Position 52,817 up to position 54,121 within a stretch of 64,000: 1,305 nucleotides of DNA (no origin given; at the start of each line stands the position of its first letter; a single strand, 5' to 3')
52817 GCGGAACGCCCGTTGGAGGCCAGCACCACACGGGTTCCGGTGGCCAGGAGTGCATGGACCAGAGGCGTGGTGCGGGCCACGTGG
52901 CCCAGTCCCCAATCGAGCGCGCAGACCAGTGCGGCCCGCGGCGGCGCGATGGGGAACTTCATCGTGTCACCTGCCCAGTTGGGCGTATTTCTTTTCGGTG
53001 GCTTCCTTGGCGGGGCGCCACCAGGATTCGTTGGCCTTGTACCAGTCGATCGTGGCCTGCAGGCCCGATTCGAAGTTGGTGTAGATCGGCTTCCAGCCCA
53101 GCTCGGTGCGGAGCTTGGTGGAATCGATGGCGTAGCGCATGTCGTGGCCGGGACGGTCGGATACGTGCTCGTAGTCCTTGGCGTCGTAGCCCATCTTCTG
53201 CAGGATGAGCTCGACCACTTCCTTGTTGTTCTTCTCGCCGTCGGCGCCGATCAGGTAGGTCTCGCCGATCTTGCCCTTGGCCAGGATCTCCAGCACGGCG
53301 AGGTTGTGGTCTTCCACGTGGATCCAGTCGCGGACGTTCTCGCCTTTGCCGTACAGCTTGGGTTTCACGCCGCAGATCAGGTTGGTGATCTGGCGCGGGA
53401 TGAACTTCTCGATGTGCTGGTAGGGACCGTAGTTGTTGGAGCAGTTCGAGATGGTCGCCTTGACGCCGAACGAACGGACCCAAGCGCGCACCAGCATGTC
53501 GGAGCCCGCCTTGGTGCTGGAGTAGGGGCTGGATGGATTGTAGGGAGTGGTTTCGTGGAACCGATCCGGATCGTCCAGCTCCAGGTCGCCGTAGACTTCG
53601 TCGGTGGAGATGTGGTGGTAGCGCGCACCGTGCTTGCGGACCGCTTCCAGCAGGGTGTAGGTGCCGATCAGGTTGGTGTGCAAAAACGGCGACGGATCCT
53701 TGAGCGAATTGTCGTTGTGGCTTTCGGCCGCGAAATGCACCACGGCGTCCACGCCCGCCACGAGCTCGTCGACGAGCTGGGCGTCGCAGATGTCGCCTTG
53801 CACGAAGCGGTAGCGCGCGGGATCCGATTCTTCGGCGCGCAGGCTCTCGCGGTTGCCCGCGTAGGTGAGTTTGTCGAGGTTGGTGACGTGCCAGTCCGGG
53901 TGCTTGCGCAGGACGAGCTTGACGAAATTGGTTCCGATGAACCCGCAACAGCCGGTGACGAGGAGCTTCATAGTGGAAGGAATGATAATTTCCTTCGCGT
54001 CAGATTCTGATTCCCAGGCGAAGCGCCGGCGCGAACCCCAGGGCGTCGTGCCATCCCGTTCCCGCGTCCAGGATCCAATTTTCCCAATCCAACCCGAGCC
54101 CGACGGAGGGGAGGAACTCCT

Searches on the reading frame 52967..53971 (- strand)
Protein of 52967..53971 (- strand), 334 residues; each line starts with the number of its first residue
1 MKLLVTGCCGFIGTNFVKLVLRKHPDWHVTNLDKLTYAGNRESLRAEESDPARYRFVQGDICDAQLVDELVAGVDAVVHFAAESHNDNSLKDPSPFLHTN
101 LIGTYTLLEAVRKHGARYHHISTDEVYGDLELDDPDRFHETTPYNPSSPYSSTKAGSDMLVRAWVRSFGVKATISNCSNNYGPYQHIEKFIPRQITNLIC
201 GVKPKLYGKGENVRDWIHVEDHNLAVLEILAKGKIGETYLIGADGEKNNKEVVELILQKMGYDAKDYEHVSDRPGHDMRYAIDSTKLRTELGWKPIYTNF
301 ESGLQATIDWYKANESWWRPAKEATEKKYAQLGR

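Call 59: search_protein_families(library=pfam, proteins=[window:52967-53971:-], max_evalue=0.001)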
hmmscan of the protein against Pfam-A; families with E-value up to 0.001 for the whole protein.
window:52967-53971:- (334 aa): 7 families
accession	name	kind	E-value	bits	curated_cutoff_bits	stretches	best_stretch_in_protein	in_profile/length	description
PF16363.11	GDP_Man_Dehyd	-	9.9e-75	252.5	27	1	4-305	1-330/332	GDP-mannose 4,6 dehydratase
PF01370.27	Epimerase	-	1.6e-59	201.7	20.9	1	4-242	2-240/240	NAD dependent epimerase/dehydratase family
PF01073.25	3Beta_HSD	-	5.9e-19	68.6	22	1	4-235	1-232/280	3-beta hydroxysteroid dehydrogenase/isomerase family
PF04321.23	RmlD_sub_bind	-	2e-12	47.3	27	1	1-165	1-140/287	RmlD substrate binding domain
PF07993.18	NAD_binding_4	-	7e-12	45.5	20.1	1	5-178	1-205/258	Male sterility protein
PF02719.21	Polysacc_synt_2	-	4.8e-09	36.3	20.2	1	3-125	1-130/293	Polysaccharide biosynthesis protein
PF13460.12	NAD_binding_10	-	8.5e-06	26.2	27.2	1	10-128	4-103/184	NAD(P)H-binding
